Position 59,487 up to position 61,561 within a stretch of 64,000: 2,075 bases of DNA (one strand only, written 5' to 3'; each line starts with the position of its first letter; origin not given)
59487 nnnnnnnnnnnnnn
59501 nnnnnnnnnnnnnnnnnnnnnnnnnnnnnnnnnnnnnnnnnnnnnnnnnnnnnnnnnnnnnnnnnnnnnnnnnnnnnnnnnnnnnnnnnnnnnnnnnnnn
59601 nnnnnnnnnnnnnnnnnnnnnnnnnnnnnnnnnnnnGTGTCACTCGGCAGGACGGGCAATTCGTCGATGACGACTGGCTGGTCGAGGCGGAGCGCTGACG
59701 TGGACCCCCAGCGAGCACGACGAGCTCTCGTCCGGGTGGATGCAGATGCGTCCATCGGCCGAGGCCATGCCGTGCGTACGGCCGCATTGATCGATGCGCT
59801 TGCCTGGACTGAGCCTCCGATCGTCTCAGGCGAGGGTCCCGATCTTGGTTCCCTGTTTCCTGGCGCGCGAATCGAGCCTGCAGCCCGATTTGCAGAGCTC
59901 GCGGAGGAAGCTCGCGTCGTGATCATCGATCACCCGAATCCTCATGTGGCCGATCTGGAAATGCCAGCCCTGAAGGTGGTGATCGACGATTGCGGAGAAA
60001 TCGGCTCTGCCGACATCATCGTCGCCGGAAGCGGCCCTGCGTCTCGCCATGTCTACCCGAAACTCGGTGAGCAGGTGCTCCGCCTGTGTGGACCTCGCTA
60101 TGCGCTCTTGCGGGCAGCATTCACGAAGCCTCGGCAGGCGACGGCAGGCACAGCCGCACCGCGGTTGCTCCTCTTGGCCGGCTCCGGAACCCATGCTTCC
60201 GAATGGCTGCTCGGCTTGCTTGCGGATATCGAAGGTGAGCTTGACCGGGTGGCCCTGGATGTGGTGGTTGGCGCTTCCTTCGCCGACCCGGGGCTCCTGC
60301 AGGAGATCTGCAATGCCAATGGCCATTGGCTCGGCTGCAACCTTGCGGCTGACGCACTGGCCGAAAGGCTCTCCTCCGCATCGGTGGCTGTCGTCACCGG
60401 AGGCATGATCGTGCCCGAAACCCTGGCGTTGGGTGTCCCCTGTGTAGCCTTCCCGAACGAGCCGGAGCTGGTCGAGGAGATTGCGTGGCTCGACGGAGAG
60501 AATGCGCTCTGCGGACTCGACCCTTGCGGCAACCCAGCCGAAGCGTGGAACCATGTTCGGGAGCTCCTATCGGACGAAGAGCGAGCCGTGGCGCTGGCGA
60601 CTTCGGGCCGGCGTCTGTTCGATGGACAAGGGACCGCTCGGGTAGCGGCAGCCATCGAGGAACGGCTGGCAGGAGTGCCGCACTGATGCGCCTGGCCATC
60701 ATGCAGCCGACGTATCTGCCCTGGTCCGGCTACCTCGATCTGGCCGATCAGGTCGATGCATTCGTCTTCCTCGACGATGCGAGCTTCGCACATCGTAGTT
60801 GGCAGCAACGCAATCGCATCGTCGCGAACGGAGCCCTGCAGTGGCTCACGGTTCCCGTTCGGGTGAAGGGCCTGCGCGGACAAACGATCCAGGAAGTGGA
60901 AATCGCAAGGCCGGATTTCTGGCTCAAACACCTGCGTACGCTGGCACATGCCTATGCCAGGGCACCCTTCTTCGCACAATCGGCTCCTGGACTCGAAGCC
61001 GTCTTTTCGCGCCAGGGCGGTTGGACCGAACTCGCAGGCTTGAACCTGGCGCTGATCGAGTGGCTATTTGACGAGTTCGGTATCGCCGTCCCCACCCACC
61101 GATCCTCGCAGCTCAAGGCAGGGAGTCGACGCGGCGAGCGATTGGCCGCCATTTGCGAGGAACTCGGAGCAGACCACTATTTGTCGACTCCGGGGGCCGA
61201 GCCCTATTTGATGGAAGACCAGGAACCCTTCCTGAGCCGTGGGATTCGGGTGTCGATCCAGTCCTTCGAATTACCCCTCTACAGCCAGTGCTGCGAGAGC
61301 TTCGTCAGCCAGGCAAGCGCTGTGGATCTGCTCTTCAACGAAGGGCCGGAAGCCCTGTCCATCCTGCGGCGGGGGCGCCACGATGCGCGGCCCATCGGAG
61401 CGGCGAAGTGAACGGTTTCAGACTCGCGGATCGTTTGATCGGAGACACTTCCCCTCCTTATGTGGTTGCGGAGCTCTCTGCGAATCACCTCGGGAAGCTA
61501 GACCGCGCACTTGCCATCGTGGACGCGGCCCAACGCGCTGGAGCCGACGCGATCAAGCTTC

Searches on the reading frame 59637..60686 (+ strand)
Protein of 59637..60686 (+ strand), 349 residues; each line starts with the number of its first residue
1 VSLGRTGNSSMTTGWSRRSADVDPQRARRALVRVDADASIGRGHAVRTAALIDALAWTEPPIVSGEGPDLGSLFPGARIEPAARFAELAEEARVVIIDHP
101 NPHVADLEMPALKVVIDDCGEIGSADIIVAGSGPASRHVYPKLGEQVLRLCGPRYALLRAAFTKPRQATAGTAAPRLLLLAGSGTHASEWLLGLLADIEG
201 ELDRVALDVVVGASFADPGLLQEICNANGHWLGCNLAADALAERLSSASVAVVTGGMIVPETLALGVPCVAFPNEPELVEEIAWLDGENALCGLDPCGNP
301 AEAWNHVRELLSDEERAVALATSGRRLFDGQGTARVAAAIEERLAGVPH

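Call 12: search_protein_families(library=pfam, proteins=[window:59637-60686:+])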
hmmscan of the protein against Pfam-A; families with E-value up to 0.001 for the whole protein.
window:59637-60686:+ (349 aa): 1 family
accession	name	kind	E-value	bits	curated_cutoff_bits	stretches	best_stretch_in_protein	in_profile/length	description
PF13692.12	Glyco_trans_1_4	-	0.00076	20.2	27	0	209-313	37-142/142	Glycosyl transferases group 1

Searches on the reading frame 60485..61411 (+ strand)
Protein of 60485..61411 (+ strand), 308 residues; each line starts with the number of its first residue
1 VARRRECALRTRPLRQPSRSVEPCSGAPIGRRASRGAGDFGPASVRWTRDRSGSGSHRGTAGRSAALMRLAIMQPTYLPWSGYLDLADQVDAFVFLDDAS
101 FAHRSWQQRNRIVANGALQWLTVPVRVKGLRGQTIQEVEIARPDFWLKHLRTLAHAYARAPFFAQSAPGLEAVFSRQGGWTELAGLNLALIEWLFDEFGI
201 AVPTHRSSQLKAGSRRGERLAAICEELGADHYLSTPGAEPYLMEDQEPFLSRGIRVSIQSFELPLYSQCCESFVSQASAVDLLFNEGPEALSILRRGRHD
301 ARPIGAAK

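Call 62: search_protein_families(library=pfam, proteins=[window:60485-61411:+])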
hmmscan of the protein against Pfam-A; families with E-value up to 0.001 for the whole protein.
window:60485-61411:+ (308 aa): 1 family
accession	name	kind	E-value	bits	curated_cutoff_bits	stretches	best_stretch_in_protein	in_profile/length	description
PF08889.16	WbqC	-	6.1e-62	209.7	21.3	1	74-292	1-217/218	WbqC-like protein family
